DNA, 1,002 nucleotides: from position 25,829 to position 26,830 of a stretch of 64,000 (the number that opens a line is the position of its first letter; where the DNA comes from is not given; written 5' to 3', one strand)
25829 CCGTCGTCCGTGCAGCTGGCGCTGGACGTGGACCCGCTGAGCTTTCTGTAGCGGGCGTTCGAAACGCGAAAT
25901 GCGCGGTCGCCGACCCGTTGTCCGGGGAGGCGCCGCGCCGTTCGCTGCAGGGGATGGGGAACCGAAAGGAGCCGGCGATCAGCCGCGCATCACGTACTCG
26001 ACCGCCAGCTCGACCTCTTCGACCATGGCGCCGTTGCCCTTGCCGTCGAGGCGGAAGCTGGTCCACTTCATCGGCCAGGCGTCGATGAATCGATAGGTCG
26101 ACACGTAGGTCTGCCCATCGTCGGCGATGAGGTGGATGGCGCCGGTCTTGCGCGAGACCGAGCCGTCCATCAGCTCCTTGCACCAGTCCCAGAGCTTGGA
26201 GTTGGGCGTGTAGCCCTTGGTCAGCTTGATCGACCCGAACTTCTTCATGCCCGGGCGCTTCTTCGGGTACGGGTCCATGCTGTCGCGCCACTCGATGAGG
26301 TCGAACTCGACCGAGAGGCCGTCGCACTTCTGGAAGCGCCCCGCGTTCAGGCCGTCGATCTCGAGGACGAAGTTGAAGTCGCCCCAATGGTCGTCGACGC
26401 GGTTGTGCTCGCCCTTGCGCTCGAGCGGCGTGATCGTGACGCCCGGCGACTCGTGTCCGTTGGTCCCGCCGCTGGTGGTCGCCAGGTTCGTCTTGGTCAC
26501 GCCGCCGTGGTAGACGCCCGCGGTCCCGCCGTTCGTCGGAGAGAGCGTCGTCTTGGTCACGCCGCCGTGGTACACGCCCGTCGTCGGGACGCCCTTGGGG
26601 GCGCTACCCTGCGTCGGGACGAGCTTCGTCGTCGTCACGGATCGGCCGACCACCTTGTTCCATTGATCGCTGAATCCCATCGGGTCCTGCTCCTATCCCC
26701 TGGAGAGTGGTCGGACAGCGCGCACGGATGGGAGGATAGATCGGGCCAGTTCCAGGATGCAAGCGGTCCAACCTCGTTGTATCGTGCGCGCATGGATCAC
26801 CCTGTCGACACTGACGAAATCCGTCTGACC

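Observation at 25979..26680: Orphan phage tail-tube (T4 gp19 / Afp-tube-like) homolog with a duplicated N-terminal extension, divergent from selD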

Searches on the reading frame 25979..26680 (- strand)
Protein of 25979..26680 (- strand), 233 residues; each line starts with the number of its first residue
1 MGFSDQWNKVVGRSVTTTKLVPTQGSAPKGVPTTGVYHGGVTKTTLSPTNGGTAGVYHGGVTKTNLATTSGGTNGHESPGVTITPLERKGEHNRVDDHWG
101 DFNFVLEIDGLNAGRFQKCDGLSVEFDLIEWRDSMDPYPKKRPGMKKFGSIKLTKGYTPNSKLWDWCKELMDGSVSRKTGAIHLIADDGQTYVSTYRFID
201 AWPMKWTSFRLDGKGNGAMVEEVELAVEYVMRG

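Call 3: search_protein_families(library=pfam, proteins=[window:25979-26680:-], max_evalue=1)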
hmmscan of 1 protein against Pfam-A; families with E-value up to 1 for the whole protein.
window:25979-26680:- (233 aa): 2 families
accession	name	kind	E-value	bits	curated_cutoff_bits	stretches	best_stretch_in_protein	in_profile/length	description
PF06841.18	Phage_T4_gp19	-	7.6e-31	107.1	28.2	1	101-230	2-133/134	T4-like virus tail tube protein gp19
PF17642.6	TssD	-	0.15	12.4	25.8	1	147-225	38-111/128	Hemolysin coregulated protein Hcp (TssD)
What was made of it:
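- On PF06841 Phage_T4_gp19 / TIGR02241 (tail-tube superfamily, sequence level): PF06841 scores 107.1 bits against 28.2 and covers profile positions 2-133 of 134 (call 3).
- On T6SS Hcp/TssD (PF17642): 12.4 bits against 25.8, E=0.15 (call 3).
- Closest known: Orphan Hcp genes of T6SS. Different: The TssD/Hcp model scores only 12 bits, E=0.15 (call 3).
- Checked: Tube domain: PF06841 Phage_T4_gp19 hits with E=7.6e-31 and 107.1 bits (cut-off 28.2) over residues 101-230, covering profile positions 2-133 of 134 (call 3).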

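Call 4: search_protein_families(library=ncbifam, proteins=[window:25979-26680:-], max_evalue=1)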
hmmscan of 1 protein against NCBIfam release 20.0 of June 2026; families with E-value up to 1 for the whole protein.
window:25979-26680:- (233 aa): 2 families
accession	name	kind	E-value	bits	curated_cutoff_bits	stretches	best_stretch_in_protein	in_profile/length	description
TIGR02241.1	TIGR02241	subfamily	1.2e-25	90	62.4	1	101-232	6-140/141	conserved hypothetical phage tail region protein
NF053770.1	CIS5_fam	equivalog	1.1e-17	64.1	260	1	96-228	5-138/148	CIS5 family contractile injection system inner tube adaptor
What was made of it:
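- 25982..26404 (-): Tube domain, residues 93-233: conserved N-arm RRxHD, two long beta-hairpin strands, one alpha-helix (LWDWC), C-terminal strands. PF06841 107 bits, TIGR02241 90 bits (calls 3, 4).
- On PF06841 Phage_T4_gp19 / TIGR02241 (tail-tube superfamily, sequence level): TIGR02241 scores 90 bits against 62.4 (call 4).
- On CIS5 family inner-tube adaptor (NF053770): 64.1 bits against a cut-off of 260 (call 4).
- Closest known: Afp5/Pvc5/CIS5 tube adaptor and Afp7/CIS_tube initiator. Different: The CIS5_fam model scores 64 bits against a cut-off of 260 (call 4).
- Checked: TIGR02241 scores 90 bits against a cut-off of 62.4 (call 4).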

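Call 9: find_homologous_proteins(query=window:25979-26680:-)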
Query window:25979-26680:- (233 aa): 36 proteins with E <= 0.001 among 242 candidates.
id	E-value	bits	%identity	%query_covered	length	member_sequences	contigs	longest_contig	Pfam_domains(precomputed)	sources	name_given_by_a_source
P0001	3.0e-158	543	100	100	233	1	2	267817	PF06841.19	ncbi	-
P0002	1.6e-57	213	49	83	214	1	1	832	PF06841.19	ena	-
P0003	6.3e-57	211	57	64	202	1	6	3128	PF06841.19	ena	-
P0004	3.9e-56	208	46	99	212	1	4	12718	PF06841.19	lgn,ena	-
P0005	7.5e-54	201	49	83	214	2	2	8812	PF06841.19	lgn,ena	-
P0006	9.8e-54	200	57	64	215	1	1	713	PF06841.19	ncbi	-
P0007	1.4e-53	200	63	60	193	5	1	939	PF06841.19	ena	-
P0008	4.1e-53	198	60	60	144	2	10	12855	PF06841.19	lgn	-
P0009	4.3e-53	198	55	73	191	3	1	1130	PF06841.19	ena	-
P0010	1.7e-52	196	58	57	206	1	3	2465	PF06841.19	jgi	jgi:phage tail-like protein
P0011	3.8e-52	195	58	58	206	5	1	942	PF06841.19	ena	-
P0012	1.0e-51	194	57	57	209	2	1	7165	PF06841.19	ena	-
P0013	1.3e-51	193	58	53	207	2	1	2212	PF06841.19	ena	-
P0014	1.7e-51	193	56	61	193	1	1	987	PF06841.19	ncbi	-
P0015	2.2e-51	193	56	57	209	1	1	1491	PF06841.19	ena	-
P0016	3.3e-51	192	55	64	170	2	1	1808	PF06841.19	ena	-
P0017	6.6e-51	191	58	53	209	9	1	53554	PF06841.19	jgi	jgi:phage tail-like protein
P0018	3.6e-50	189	46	100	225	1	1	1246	PF06841.19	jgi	jgi:phage tail-like protein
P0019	5.1e-50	188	45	77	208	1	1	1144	PF06841.19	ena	-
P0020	1.8e-49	186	58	60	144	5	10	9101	PF06841.19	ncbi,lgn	-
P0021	5.7e-48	182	57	59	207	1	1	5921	PF06841.19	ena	-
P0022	1.1e-47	181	56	60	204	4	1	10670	PF06841.19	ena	-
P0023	4.4e-47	179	44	94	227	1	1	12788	PF06841.19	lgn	-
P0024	3.0e-45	173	55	61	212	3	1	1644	PF06841.19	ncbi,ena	-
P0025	8.3e-45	171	44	94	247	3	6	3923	PF06841.19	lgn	-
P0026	1.2e-36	144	47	55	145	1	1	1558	PF06841.19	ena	-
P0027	2.0e-36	144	47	55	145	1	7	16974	PF06841.19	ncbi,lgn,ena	-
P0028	2.7e-36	143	48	61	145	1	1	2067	PF06841.19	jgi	jgi:phage tail-like protein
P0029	2.8e-36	143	46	55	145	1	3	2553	PF06841.19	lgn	-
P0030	5.2e-36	142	48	61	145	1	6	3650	PF06841.19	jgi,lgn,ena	jgi:phage tail-like protein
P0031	1.4e-35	141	46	55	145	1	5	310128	PF06841.19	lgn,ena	-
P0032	1.4e-35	141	47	61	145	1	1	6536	PF06841.19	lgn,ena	-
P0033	6.7e-35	139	47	61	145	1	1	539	PF06841.19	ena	-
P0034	2.6e-34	137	45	61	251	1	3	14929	PF06841.19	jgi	-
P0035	4.5e-34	136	46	61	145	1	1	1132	PF06841.19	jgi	jgi:phage tail-like protein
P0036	6.1e-34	136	46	55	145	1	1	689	PF06841.19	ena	-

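Call 10: find_encoding_contigs(protein=window:25979-26680:-, flank=10000)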
Protein window:25979-26680:- (233 aa): 1 contig read that carries it; 1 place shown.
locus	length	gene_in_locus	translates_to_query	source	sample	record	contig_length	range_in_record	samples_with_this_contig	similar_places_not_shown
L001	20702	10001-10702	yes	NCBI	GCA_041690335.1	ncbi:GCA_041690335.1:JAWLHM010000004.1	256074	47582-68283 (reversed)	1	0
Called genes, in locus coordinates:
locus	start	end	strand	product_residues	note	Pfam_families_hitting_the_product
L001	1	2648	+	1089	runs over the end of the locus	PF05378:Hydant_A_N, PF01968:Hydantoinase_A, PF02538:Hydantoinase_B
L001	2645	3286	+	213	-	PF07947:YhhN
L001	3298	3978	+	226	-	PF01966:HD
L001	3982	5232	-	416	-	PF07969:Amidohydro_3, PF01979:Amidohydro_1 (weak)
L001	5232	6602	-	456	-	PF01979:Amidohydro_1, PF07969:Amidohydro_3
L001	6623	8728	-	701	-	PF22544:HYDIN_VesB_CFA65-like_Ig (faint), PF22352:K319L-like_PKD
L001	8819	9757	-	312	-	PF00586:AIRS, PF02769:AIRS_C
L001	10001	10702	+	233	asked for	PF06841:Phage_T4_gp19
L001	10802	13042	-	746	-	PF17764:PriA_3primeBD, PF00270:DEAD, PF04851:ResIII, PF18319:Zn_ribbon_PriA, PF00271:Helicase_C (weak), PF18074:PriA_C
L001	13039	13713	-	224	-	-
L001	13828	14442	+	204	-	PF02036:SCP2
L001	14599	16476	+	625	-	PF01807:Zn_ribbon_DnaG, PF08275:DNAG_N, PF01751:Toprim, PF13155:Toprim_2, PF13362:Toprim_3 (weak), PF13662:Toprim_4, PF10410:DnaB_bind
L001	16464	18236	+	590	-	PF03979:Sigma70_r1_1, PF00140:Sigma70_r1_2, PF04542:Sigma70_r2, PF04539:Sigma70_r3, PF04545:Sigma70_r4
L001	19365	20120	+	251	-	PF24481:CT398_CC (weak), PF02591:Zn_ribbon_9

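Call 11: find_encoding_contigs(protein=P0017, flank=10000, max_places=3)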
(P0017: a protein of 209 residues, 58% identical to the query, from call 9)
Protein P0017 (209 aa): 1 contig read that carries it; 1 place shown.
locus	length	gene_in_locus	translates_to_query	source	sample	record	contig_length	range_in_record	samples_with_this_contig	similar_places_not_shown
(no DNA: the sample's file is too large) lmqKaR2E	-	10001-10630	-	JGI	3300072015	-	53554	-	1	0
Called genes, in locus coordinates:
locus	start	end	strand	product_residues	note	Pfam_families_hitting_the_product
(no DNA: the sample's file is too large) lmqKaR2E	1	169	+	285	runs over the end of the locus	PF00929:RNase_T, PF13482:RNase_H_2 (weak)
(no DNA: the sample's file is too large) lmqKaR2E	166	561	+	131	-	-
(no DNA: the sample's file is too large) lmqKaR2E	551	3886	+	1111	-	PF05378:Hydant_A_N, PF01968:Hydantoinase_A, PF02538:Hydantoinase_B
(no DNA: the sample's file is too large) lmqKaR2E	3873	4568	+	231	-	PF01966:HD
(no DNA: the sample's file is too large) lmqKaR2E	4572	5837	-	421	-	PF07969:Amidohydro_3 (weak), PF01979:Amidohydro_1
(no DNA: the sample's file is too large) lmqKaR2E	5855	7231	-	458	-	PF01979:Amidohydro_1, PF07969:Amidohydro_3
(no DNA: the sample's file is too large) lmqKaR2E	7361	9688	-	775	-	-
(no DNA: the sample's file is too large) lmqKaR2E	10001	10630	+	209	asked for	PF06841:Phage_T4_gp19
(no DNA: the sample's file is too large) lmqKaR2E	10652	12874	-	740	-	PF17764:PriA_3primeBD, PF00270:DEAD, PF04851:ResIII, PF00271:Helicase_C (faint), PF18319:Zn_ribbon_PriA (weak), PF18074:PriA_C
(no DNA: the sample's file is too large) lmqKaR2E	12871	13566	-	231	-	-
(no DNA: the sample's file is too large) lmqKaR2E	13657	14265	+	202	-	PF02036:SCP2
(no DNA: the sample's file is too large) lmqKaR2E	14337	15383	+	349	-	?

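Call 12: find_encoding_contigs(protein=P0004, flank=10000, max_places=3)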
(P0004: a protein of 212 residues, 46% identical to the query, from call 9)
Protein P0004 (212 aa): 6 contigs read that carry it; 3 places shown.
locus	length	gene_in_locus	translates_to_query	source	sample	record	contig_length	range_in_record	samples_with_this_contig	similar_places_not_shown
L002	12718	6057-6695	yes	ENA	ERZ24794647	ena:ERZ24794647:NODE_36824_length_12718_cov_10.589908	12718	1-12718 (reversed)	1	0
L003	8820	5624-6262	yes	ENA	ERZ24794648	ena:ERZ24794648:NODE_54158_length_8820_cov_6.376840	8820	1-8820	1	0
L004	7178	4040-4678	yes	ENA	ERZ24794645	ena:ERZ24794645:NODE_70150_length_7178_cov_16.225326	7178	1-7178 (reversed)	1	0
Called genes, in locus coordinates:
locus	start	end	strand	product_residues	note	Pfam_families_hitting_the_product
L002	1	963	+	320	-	?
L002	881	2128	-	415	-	PF01979:Amidohydro_1 (weak), PF07969:Amidohydro_3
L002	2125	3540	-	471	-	PF01979:Amidohydro_1, PF07969:Amidohydro_3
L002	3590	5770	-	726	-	PF22073:Cep192_D4 (faint), PF22352:K319L-like_PKD (weak)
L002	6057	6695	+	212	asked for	PF06841:Phage_T4_gp19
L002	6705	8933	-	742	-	PF17764:PriA_3primeBD, PF00270:DEAD, PF04851:ResIII, PF18319:Zn_ribbon_PriA, PF00271:Helicase_C (weak), PF18074:PriA_C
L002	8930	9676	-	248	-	-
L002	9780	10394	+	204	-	PF02036:SCP2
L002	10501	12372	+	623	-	PF01807:Zn_ribbon_DnaG, PF08275:DNAG_N, PF01751:Toprim, PF13155:Toprim_2, PF13362:Toprim_3 (weak), PF13662:Toprim_4, PF10410:DnaB_bind (weak)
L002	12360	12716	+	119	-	?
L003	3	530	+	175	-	?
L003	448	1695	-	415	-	PF01979:Amidohydro_1 (weak), PF07969:Amidohydro_3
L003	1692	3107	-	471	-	PF01979:Amidohydro_1, PF07969:Amidohydro_3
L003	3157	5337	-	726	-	PF22073:Cep192_D4 (faint), PF22352:K319L-like_PKD (weak)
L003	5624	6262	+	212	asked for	PF06841:Phage_T4_gp19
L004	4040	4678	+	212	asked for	PF06841:Phage_T4_gp19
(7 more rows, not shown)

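Call 13: find_encoding_contigs(protein=P0023, flank=10000, max_places=3)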
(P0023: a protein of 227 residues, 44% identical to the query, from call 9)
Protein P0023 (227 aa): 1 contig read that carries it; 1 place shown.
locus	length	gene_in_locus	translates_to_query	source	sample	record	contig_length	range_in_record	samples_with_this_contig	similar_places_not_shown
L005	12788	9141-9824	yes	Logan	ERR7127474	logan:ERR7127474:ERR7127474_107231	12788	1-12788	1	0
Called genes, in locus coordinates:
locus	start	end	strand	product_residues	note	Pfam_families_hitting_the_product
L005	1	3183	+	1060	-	?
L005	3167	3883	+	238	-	PF01966:HD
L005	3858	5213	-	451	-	PF01979:Amidohydro_1 (faint)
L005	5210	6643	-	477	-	PF07969:Amidohydro_3, PF01979:Amidohydro_1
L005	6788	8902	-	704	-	PF14874:PapD-like (faint), PF15780:ASH (faint), PF22544:HYDIN_VesB_CFA65-like_Ig (faint), PF18911:PKD_4 (faint), PF22352:K319L-like_PKD (faint)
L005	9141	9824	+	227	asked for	PF06841:Phage_T4_gp19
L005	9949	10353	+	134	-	-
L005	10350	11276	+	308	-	PF00072:Response_reg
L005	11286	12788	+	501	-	?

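Call 16: find_encoding_contigs(protein=P0031, flank=10000, max_places=2)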
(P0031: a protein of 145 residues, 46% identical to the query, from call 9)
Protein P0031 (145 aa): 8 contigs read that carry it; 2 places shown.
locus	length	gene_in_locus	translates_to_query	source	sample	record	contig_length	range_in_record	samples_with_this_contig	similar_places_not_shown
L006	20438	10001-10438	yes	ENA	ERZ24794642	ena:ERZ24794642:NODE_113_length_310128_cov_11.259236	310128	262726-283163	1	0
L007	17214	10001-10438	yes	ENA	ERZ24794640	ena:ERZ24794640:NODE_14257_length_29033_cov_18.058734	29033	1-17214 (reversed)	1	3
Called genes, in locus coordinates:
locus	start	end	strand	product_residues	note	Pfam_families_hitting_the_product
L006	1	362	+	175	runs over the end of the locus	-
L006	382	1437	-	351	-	PF04055:Radical_SAM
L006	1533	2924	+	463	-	PF13638:PIN_4, PF02562:PhoH, PF13604:AAA_30 (faint)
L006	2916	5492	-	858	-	PF00675:Peptidase_M16, PF05193:Peptidase_M16_C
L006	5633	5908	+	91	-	PF03319:EutN_CcmL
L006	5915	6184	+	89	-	PF03319:EutN_CcmL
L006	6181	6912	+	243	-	PF00596:Aldolase_II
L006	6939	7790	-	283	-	PF11617:Cu-binding_MopE (weak)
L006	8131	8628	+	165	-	PF14065:Pvc16_N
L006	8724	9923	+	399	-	PF04984:Phage_sheath_1, PF17482:Phage_sheath_1C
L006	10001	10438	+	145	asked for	PF06841:Phage_T4_gp19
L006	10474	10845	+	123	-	-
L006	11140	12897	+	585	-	PF04984:Phage_sheath_1, PF17482:Phage_sheath_1C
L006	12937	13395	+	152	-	PF06841:Phage_T4_gp19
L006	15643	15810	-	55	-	-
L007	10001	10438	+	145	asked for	PF06841:Phage_T4_gp19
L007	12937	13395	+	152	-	PF06841:Phage_T4_gp19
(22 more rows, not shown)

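Call 17: find_encoding_contigs(protein=P0008, flank=10000, max_places=2)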
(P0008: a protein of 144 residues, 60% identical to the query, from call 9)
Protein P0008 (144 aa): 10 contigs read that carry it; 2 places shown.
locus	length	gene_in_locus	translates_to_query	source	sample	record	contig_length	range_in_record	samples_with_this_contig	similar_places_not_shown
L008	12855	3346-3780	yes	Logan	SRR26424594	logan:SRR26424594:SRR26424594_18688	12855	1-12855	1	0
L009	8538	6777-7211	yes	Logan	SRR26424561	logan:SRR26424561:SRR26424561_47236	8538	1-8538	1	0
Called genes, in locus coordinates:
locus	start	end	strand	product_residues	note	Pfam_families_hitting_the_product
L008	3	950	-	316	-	?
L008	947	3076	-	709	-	PF22073:Cep192_D4 (faint), PF22544:HYDIN_VesB_CFA65-like_Ig (weak), PF22352:K319L-like_PKD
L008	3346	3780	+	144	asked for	PF06841:Phage_T4_gp19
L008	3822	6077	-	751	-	PF17764:PriA_3primeBD, PF00270:DEAD, PF04851:ResIII, PF18319:Zn_ribbon_PriA, PF00271:Helicase_C (weak), PF18074:PriA_C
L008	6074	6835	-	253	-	-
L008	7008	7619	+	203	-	PF02036:SCP2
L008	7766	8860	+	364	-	-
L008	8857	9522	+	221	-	PF03692:CxxCxxCC (weak)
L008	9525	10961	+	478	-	-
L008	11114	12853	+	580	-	?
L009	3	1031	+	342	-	?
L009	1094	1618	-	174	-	PF13302:Acetyltransf_3, PF00583:Acetyltransf_1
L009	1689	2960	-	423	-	PF07969:Amidohydro_3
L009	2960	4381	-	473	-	PF01979:Amidohydro_1, PF07969:Amidohydro_3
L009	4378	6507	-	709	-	PF22073:Cep192_D4 (faint), PF22544:HYDIN_VesB_CFA65-like_Ig (weak), PF22352:K319L-like_PKD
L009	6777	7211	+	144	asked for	PF06841:Phage_T4_gp19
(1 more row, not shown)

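Call 18: find_encoding_contigs(protein=P0034, flank=10000, max_places=2)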
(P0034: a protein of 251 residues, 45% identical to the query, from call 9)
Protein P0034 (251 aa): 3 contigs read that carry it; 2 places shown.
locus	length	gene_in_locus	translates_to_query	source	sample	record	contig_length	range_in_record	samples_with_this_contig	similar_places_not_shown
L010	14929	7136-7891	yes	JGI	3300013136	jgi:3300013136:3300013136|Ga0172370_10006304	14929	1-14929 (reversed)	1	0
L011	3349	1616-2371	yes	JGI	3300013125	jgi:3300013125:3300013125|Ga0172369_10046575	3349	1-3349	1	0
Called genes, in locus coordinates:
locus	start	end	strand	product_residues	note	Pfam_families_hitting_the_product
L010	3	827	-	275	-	?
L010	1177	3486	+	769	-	PF00498:FHA, PF16697:Yop-YscD_cpl (weak)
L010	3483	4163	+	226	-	PF07238:PilZ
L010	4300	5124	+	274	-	PF09985:Glucodextran_C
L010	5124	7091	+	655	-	-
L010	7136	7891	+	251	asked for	PF06841:Phage_T4_gp19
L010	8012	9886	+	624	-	-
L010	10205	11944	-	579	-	PF07969:Amidohydro_3, PF01979:Amidohydro_1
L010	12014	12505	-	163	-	-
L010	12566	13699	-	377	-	PF12895:ANAPC3 (weak), PF07719:TPR_2 (faint), PF13432:TPR_16 (weak), PF08308:PEGA, PF13620:CarboxypepD_reg (weak)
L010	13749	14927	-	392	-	?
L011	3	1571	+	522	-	?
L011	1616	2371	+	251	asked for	PF06841:Phage_T4_gp19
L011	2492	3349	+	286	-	?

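Call 20: find_related_loci(query=A2, collection=genome_contigs, flank=10000)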
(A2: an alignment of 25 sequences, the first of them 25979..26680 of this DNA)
Query A2 (233 aa) in genome_contigs; peptide patterns used: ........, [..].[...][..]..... (x = any residue, [..] = any of these).
48 stretches matched a pattern; 15 encode a relative of the query (tblastn E <= 1e-3); 15 distinct loci.
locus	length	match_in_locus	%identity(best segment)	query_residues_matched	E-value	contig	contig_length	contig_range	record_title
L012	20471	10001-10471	59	79-232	3e-60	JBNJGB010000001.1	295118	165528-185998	MAG: Myxococcota bacterium isolate Y22_60dBSe2.bin.152 NODE_12_length_295118_cov_19.596853, whole genome shotgun sequenc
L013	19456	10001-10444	58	84-232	5e-56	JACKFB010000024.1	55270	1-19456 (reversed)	MAG: Deltaproteobacteria bacterium isolate HK-STAS-MYXO-49 HK-STAS-MYXO-49_24, whole genome shotgun sequence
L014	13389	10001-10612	42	6-233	6e-55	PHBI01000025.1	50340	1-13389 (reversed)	MAG: Deltaproteobacteria bacterium HGW-Deltaproteobacteria-14 08E140C01_z5_2013_Ig3399_v2_scaffold_660, whole genome sho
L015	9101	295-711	58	94-232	1e-54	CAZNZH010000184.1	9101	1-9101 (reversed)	MAG TPA_asm: uncultured Myxococcales bacterium isolate binchicken_co235_11 genome assembly, contig: NODE_17729_length_91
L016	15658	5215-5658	58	86-233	5e-54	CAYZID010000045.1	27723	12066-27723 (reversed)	MAG TPA_asm: uncultured Myxococcales bacterium isolate binchicken_co64_124 genome assembly, contig: NODE_1116_length_277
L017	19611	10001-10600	46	30-232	9e-54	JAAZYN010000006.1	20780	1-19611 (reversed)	MAG: Myxococcales bacterium isolate bin59p NODE_6_length_20780_cov_4.107455, whole genome shotgun sequence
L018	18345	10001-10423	56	94-232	2e-51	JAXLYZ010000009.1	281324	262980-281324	MAG: Myxococcota bacterium isolate STL-MYX26 C4.62.fa-9, whole genome shotgun sequence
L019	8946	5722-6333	40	6-233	2e-50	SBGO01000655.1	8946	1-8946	MAG: Deltaproteobacteria bacterium isolate M1802 scaffold_1282_1, whole genome shotgun sequence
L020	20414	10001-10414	56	84-217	1e-47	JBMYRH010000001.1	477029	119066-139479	MAG: Myxococcota bacterium isolate ME_XS_2303_bin_6 ME_XS_2303_bin_6_0, whole genome shotgun sequence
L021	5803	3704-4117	54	97-232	2e-47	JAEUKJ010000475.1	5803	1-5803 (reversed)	MAG: Deltaproteobacteria bacterium isolate new MAG-92 k141_3144834, whole genome shotgun sequence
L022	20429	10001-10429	52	93-233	2e-46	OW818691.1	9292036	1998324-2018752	metagenome genome assembly, chromosome: 1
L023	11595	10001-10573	44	41-228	7e-45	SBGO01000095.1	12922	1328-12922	MAG: Deltaproteobacteria bacterium isolate M1802 scaffold_803_1, whole genome shotgun sequence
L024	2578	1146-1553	51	94-230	3e-43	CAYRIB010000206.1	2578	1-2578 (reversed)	MAG TPA_asm: uncultured Myxococcales bacterium isolate SRP294416_co1_37 genome assembly, contig: NODE_107695_length_2578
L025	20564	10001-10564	42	44-228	3e-43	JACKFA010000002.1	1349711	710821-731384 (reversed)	MAG: Deltaproteobacteria bacterium isolate HK-STAS-MYXO-48 HK-STAS-MYXO-48_2, whole genome shotgun sequence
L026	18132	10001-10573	45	41-228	5e-46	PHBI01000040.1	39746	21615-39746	MAG: Deltaproteobacteria bacterium HGW-Deltaproteobacteria-14 08E140C01_z5_2013_Ig3399_v2_scaffold_849, whole genome sho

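Call 24: search_protein_families(library=phrogs, proteins=[window:25979-26680:-], max_evalue=0.01)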
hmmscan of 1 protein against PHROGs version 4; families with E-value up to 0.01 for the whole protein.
window:25979-26680:- (233 aa): 1 family
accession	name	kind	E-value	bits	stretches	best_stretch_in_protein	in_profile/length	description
phrog_4542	-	tail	5.1e-08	33.6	1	101-228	28-176/214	tail tube protein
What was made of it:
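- Checked: A PHROG tail-tube family also matches (call 24).
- PF06841, TIGR02241 and PHROG tail-tube hits (calls 3, 4, 24).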
